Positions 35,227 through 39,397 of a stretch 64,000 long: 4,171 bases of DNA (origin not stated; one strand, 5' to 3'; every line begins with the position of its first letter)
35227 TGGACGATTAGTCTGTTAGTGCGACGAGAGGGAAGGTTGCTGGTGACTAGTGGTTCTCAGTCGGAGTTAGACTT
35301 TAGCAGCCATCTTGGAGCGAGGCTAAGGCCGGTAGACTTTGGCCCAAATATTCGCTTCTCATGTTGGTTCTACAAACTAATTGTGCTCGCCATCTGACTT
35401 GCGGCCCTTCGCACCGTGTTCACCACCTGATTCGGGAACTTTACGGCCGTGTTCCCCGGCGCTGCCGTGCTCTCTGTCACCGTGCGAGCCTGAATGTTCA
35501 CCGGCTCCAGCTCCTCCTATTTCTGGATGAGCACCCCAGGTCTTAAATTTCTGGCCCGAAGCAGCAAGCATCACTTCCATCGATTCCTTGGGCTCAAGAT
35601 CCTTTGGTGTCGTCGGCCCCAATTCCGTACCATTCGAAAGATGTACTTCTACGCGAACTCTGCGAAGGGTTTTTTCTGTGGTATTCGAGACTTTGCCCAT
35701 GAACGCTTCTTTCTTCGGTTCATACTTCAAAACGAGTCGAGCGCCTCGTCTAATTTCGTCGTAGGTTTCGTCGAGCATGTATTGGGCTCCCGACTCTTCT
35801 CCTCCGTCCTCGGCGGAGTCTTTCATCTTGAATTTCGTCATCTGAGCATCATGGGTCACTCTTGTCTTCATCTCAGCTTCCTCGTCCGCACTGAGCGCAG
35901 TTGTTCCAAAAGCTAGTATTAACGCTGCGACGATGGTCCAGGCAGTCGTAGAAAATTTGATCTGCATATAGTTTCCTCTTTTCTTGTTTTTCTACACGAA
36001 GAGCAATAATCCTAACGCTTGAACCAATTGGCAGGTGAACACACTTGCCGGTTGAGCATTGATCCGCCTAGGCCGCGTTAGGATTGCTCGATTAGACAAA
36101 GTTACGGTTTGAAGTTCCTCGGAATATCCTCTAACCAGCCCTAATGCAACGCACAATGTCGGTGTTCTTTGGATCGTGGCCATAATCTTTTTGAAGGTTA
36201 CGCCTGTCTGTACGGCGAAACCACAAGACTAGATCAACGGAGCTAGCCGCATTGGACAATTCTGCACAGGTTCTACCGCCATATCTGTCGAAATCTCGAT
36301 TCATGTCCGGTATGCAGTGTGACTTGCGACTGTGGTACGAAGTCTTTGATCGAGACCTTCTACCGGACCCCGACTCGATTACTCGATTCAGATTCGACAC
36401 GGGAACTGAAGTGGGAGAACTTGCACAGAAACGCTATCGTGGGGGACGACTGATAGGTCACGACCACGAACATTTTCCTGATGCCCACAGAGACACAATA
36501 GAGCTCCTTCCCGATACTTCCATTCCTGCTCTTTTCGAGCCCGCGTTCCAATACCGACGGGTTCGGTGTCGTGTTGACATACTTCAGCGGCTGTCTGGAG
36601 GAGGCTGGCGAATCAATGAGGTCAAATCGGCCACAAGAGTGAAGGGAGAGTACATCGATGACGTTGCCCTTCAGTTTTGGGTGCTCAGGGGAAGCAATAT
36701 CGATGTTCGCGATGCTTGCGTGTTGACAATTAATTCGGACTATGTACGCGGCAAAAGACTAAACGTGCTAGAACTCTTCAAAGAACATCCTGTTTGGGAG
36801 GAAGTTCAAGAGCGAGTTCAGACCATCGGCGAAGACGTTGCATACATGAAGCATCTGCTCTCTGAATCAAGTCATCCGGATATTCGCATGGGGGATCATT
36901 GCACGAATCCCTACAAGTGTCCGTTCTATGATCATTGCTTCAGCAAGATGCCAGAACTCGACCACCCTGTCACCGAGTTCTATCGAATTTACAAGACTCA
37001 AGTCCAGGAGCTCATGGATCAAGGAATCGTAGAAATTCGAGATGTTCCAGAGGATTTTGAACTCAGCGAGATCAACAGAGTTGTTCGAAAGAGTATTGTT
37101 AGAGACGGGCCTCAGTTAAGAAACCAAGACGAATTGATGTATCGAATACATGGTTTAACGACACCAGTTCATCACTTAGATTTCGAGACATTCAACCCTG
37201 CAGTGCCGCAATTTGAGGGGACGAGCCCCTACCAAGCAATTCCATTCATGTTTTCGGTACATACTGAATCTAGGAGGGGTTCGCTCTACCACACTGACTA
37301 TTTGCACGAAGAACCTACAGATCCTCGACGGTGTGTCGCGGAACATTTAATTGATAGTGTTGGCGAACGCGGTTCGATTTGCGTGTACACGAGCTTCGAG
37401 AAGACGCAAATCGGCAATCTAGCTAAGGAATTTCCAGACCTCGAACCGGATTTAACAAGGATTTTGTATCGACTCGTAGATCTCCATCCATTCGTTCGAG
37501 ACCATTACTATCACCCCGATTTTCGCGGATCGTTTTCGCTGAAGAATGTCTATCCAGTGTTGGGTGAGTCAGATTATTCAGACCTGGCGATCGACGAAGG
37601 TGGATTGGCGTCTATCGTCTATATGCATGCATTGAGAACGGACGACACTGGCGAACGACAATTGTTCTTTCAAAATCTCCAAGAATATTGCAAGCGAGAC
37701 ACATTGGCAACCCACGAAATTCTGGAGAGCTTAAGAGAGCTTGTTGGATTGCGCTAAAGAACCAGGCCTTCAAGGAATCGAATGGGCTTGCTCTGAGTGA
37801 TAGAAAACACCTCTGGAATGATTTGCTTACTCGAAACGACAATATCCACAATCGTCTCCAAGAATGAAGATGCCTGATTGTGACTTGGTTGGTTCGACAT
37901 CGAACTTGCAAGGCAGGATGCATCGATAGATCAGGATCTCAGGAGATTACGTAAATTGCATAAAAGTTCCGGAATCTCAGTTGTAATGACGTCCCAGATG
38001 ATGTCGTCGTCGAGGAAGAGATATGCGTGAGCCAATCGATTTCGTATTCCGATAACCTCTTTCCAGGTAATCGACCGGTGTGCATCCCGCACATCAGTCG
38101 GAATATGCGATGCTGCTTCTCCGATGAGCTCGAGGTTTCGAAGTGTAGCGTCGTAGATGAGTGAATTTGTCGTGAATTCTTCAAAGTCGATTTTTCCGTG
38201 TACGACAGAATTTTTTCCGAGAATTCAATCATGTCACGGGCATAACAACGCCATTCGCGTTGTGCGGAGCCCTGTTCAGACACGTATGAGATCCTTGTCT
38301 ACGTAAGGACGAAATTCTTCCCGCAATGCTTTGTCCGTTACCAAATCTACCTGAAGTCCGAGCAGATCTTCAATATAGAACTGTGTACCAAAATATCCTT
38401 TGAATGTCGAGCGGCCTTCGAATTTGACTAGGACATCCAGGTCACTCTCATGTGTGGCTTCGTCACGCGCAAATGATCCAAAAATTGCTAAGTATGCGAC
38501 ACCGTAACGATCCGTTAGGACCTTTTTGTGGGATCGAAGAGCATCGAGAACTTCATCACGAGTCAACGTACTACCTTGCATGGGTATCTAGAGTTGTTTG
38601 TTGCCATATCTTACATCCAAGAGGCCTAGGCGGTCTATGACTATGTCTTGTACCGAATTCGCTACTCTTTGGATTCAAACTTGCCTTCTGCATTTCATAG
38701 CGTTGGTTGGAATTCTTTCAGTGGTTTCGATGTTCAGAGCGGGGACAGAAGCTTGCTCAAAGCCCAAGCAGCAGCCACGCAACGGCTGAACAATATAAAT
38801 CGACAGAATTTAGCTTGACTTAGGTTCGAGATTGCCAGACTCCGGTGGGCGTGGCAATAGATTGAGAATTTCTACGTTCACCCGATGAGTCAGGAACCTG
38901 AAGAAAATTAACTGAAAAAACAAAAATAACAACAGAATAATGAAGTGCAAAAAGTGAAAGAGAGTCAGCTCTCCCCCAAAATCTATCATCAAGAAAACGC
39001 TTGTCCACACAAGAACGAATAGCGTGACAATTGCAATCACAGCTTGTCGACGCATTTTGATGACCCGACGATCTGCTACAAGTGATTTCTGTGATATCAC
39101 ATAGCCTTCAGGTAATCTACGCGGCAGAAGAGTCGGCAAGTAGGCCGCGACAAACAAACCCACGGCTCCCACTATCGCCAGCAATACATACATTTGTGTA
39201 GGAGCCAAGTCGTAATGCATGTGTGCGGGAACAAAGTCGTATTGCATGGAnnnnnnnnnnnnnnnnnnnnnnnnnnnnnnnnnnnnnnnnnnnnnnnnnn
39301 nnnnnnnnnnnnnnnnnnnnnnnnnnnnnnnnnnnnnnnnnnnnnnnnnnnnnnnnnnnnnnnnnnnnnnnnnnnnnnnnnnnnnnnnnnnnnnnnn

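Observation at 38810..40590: Uncharacterised two-gene membrane operon divergently paired with an HNH endonuclease: candidate novel defence module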

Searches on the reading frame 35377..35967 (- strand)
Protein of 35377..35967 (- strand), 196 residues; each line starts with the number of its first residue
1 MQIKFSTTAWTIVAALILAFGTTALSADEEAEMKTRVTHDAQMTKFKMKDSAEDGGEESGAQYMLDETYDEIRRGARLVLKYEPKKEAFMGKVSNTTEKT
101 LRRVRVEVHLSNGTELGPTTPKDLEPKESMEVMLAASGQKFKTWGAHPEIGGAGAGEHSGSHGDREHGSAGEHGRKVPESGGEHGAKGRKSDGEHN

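Call 3: search_protein_families(library=pfam, proteins=[window:35377-35967:-], max_evalue=1)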
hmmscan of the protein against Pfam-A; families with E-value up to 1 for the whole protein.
window:35377-35967:- (196 aa): 1 family
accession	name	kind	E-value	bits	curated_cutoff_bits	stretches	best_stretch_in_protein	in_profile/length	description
PF16030.10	GD_N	-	0.04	14.6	29.6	1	81-134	8-63/108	Serine protease gd N-terminus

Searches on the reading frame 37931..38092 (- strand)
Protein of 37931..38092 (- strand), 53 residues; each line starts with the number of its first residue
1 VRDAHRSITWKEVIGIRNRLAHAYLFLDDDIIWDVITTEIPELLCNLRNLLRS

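Call 3: search_protein_families(library=pfam, proteins=[window:37931-38092:-], max_evalue=1)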
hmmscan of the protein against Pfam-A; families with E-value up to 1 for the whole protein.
window:37931-38092:- (53 aa): 1 family
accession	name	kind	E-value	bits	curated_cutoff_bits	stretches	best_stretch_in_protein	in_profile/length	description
PF01934.22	HepT-like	-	1.3e-13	51.2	23.5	1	2-44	72-114/120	Ribonuclease HepT-like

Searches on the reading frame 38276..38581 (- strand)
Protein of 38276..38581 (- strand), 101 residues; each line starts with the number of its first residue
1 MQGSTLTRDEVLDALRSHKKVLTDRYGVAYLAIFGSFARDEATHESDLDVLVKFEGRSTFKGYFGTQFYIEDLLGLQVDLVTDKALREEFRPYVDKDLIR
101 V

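Call 3: search_protein_families(library=pfam, proteins=[window:38276-38581:-], max_evalue=1)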
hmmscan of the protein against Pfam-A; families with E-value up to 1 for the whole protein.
window:38276-38581:- (101 aa): 3 families
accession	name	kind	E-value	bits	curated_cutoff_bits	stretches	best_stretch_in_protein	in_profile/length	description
PF01909.29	NTP_transf_2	-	2.4e-13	50.7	21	1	15-94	1-82/93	Nucleotidyltransferase domain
PF18765.7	Polbeta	-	8.5e-10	39.1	26.9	1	19-88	4-74/93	Polymerase beta, Nucleotidyltransferase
PF22600.2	MTPAP-like_central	-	0.00019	22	27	1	7-59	21-70/139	Poly(A) RNA polymerase, mitochondrial-like, central palm domain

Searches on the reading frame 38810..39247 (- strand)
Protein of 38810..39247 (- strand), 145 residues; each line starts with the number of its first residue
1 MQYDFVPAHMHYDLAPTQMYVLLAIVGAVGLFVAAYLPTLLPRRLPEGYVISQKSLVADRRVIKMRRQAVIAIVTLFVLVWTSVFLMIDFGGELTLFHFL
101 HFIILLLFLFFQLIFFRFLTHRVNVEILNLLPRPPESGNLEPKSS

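Call 3: search_protein_families(library=pfam, proteins=[window:38810-39247:-], max_evalue=1)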
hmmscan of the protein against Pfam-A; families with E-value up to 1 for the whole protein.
window:38810-39247:- (145 aa): 2 families
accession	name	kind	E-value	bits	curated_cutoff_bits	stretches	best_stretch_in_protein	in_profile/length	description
PF19613.4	DUF6118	-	0.24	11.3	27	1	22-48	147-173/245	Family of unknown function (DUF6118)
PF12420.13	DUF3671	-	0.51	10.2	34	1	61-122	153-210/223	Fam-L, Fam-M like protein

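Call 36: search_protein_families(library=padloc, proteins=[window:38810-39247:-], max_evalue=1)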
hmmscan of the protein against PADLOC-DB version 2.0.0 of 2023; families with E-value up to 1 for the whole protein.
window:38810-39247:- (145 aa): 0 families

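Call 37: search_protein_families(library=ncbifam, proteins=[window:38810-39247:-], max_evalue=1)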
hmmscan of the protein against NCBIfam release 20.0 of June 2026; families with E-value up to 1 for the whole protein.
window:38810-39247:- (145 aa): 1 family
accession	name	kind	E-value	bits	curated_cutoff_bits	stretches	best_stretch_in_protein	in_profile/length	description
NF037949.1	holin_5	subfamily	0.044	14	100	1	14-45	24-54/64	bacteriophage holin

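Call 93: search_protein_families(library=pfam, alignment_id=A4, max_evalue=1)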
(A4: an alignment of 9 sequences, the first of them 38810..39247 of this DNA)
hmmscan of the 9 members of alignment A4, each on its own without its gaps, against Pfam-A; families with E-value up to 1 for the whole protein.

A. member 1, window:38810-39247:- (145 aa): 2 families
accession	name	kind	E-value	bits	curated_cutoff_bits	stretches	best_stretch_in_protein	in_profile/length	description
PF19613.4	DUF6118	-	0.24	11.3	27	1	22-48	147-173/245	Family of unknown function (DUF6118)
PF12420.13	DUF3671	-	0.51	10.2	34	1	61-122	153-210/223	Fam-L, Fam-M like protein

B. families by the number of members that match (of 9 scanned): 18 families
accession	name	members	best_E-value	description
PF03094.20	Mlo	2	0.24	Mlo family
PF07332.16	Phage_holin_3_6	2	0.51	Putative Actinobacterial Holin-X, holin superfamily III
PF03606.21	DcuC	1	0.00024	C4-dicarboxylate anaerobic carrier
PF02411.20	MerT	1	0.013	MerT mercuric transport protein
PF00001.26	7tm_1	1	0.014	7 transmembrane receptor (rhodopsin family)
PF00032.22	Cytochrom_B_C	1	0.042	Cytochrome b(C-terminal)/b6/petD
PF13301.11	DUF4079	1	0.057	Protein of unknown function (DUF4079)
PF03209.21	PUCC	1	0.074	PUCC protein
PF05393.16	Hum_adeno_E3A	1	0.079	Human adenovirus early E3A glycoprotein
PF04995.19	CcmD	1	0.1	Heme exporter protein D (CcmD)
PF00746.26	Gram_pos_anchor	1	0.18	LPXTG cell wall anchor motif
PF09163.16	Form-deh_trans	1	0.19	Formate dehydrogenase N, transmembrane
PF20693.3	YobI-ATPase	1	0.23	YobI-like P-loop NTPase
PF19613.4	DUF6118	1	0.24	Family of unknown function (DUF6118)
PF03208.24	PRA1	1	0.35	PRA1 family protein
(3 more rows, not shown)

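Call 94: search_solved_structures(query=A4, max_evalue=1)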
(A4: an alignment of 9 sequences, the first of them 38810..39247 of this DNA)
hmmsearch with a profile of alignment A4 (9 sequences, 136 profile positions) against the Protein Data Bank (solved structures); distinct sequences matched with E-value up to 1: 0.

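Call 96: search_protein_families(library=phrogs, proteins=[window:38810-39247:-], max_evalue=0.01)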
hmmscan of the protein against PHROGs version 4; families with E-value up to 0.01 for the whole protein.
window:38810-39247:- (145 aa): 0 families
